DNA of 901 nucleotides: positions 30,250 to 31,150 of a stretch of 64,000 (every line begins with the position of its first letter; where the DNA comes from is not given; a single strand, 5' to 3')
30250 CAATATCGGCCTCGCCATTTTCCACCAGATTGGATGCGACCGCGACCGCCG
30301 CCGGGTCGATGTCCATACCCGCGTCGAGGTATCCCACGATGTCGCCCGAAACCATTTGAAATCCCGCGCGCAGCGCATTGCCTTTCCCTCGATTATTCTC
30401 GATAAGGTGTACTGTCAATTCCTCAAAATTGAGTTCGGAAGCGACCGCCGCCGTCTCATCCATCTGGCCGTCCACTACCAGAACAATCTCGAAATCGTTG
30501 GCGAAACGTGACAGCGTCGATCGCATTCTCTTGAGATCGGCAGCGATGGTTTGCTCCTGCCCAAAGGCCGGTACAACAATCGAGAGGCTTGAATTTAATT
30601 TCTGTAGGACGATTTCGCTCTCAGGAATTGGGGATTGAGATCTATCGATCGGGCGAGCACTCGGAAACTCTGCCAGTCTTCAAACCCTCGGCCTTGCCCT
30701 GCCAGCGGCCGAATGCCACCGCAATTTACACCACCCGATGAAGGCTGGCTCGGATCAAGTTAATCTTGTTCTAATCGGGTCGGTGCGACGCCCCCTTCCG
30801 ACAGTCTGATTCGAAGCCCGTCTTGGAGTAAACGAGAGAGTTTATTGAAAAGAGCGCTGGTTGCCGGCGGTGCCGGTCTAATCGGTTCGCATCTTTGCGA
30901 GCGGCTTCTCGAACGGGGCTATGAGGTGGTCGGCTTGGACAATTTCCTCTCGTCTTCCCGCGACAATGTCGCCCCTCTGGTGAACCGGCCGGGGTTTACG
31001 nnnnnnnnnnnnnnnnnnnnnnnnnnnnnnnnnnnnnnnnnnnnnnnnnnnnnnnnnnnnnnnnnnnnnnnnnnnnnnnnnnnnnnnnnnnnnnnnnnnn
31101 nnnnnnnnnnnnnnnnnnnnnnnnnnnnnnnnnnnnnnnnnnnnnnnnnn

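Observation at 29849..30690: GT2 gene whose conserved N-terminal motif lies upstream of any canonical start codon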

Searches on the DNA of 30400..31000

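Call 20: search_rna_families(source=window, start=30400, end=31000, threshold=evalue, max_evalue=10)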
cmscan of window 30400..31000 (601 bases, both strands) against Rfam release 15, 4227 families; matches with E-value up to 10: 2.
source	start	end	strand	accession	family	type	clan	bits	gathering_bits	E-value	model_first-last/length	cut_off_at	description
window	30519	30552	+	RF01345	CRISPR-DR35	Gene; CRISPR;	-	15.6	35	4.6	1-36/36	no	CRISPR RNA direct repeat element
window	30462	30498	-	RF01768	flavi_FSE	Cis-reg; frameshift_element;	-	11.1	43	8.8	1-62/62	no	ribosomal frameshift site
